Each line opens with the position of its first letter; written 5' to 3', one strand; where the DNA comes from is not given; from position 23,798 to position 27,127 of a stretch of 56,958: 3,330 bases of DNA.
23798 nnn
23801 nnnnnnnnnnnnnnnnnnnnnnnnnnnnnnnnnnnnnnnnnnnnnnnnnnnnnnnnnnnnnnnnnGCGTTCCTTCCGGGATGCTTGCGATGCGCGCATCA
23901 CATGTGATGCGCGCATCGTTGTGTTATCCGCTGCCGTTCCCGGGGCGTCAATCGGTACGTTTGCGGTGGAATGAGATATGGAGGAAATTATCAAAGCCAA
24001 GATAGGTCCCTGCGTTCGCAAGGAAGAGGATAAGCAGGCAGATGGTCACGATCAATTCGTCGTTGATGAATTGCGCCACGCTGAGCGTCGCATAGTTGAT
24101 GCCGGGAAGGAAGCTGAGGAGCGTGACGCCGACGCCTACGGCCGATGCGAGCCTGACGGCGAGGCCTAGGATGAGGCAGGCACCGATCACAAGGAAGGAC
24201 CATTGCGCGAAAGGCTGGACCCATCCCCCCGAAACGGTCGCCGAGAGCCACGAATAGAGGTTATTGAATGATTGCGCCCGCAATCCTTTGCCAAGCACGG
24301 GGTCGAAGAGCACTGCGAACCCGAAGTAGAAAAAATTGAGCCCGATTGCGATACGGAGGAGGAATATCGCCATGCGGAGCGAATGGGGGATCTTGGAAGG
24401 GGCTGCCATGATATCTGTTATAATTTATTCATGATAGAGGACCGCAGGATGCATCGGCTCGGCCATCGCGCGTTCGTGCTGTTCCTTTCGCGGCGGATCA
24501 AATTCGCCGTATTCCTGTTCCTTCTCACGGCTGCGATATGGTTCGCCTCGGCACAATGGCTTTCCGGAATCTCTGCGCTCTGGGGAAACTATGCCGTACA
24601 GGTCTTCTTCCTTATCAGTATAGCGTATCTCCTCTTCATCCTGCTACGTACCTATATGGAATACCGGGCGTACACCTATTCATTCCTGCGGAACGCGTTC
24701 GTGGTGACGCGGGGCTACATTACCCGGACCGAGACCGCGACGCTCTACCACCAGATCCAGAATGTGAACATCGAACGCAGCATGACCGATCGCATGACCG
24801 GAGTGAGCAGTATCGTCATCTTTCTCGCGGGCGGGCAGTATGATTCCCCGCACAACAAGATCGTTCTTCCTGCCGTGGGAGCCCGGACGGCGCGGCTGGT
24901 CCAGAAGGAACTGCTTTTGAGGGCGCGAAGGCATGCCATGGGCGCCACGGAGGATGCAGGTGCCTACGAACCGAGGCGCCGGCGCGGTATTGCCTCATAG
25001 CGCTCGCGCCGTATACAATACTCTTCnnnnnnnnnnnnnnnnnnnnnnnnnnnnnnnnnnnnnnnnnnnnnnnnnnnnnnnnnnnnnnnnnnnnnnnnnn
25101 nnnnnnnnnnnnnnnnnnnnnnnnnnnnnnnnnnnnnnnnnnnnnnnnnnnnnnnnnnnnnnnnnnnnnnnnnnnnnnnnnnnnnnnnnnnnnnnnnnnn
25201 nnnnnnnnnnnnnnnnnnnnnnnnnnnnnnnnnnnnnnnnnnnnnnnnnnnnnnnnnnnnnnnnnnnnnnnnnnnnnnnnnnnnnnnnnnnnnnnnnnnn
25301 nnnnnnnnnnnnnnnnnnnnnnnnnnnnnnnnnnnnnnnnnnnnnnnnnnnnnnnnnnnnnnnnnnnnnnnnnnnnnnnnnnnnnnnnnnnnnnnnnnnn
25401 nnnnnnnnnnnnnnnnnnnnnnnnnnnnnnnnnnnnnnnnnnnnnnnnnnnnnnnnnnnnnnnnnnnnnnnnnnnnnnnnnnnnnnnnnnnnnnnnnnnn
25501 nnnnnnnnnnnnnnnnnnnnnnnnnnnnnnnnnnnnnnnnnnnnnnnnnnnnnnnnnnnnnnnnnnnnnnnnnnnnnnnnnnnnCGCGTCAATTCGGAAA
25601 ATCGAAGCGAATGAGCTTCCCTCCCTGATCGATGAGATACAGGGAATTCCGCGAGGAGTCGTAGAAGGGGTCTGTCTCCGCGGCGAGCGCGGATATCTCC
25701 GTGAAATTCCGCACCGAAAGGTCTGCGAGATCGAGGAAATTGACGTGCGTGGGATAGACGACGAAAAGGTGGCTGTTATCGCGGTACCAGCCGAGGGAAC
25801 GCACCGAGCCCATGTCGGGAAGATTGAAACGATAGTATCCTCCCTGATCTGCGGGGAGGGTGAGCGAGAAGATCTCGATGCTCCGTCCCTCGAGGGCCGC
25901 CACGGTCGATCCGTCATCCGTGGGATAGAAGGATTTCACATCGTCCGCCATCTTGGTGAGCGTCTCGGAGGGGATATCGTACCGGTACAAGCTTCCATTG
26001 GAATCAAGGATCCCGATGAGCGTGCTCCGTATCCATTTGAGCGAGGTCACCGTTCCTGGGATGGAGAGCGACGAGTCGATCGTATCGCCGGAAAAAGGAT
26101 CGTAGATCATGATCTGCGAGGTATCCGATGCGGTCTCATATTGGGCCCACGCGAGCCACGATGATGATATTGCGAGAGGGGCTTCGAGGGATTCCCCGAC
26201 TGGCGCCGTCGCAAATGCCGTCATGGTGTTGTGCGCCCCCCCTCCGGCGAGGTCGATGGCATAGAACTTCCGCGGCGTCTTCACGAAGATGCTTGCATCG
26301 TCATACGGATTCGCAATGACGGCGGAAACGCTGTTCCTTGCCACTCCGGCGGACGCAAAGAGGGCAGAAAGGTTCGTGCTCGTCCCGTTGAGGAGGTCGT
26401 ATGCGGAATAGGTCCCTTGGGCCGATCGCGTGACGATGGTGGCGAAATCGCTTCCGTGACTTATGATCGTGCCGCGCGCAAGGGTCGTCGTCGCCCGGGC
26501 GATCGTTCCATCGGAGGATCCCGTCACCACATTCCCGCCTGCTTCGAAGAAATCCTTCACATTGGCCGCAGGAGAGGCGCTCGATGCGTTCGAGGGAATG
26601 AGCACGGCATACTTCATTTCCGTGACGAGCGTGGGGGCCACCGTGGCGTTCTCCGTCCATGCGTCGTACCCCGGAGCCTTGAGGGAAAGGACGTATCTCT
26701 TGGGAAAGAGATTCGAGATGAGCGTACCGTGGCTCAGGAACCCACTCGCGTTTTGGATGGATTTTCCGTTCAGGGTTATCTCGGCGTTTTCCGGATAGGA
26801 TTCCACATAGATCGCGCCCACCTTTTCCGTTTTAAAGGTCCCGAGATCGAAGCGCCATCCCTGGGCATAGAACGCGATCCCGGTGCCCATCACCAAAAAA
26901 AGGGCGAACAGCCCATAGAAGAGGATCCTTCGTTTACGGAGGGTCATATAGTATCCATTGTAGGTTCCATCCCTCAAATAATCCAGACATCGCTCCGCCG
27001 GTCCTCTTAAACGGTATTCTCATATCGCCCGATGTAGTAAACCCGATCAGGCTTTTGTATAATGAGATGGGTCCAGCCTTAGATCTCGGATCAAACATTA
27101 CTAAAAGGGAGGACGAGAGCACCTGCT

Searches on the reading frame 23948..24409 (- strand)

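Call 69: search_protein_families(library=pfam, proteins=[window:23948-24409:-], max_evalue=0.001)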
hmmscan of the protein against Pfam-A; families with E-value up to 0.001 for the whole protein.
window:23948-24409:- (153 aa): 1 family
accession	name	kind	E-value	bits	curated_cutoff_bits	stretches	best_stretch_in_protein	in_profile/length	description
PF07681.17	DoxX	-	0.00034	21.6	23.6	1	15-98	2-78/85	DoxX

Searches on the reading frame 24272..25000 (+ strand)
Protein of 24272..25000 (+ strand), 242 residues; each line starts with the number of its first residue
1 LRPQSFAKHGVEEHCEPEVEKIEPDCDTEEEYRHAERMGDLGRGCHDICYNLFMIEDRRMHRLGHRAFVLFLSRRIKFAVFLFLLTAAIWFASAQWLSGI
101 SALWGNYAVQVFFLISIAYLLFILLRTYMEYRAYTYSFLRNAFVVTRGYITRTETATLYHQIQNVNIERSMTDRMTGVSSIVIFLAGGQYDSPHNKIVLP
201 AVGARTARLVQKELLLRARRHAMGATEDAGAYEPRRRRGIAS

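Call 69: search_protein_families(library=pfam, proteins=[window:24272-25000:+], max_evalue=0.001)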
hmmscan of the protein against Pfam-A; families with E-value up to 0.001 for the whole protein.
window:24272-25000:+ (242 aa): 1 family
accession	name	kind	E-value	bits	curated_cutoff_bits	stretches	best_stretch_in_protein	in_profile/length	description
PF03703.20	bPH_2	-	2.1e-10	41.1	22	1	131-209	1-73/78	Bacterial PH domain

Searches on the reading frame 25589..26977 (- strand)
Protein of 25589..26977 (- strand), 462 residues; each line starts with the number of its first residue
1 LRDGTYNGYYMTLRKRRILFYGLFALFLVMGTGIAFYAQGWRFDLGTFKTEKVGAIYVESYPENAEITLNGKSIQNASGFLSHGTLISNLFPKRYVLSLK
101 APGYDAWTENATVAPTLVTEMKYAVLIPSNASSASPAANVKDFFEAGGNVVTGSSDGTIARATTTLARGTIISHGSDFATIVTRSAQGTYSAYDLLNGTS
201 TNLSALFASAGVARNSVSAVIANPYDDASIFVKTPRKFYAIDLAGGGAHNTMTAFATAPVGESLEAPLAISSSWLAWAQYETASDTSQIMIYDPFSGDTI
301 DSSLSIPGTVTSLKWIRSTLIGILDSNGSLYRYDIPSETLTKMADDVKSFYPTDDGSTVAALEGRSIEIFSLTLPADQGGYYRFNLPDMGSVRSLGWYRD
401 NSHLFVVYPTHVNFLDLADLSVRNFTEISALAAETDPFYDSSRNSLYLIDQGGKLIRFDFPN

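Call 25: search_protein_families(library=pfam, proteins=[window:25589-26977:-], max_evalue=0.001)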
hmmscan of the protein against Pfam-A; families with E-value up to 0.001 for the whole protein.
window:25589-26977:- (462 aa): 1 family
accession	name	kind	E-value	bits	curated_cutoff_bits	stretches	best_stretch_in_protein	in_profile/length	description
PF08308.17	PEGA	-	4.6e-05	23.7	20.8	1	54-122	2-64/71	PEGA domain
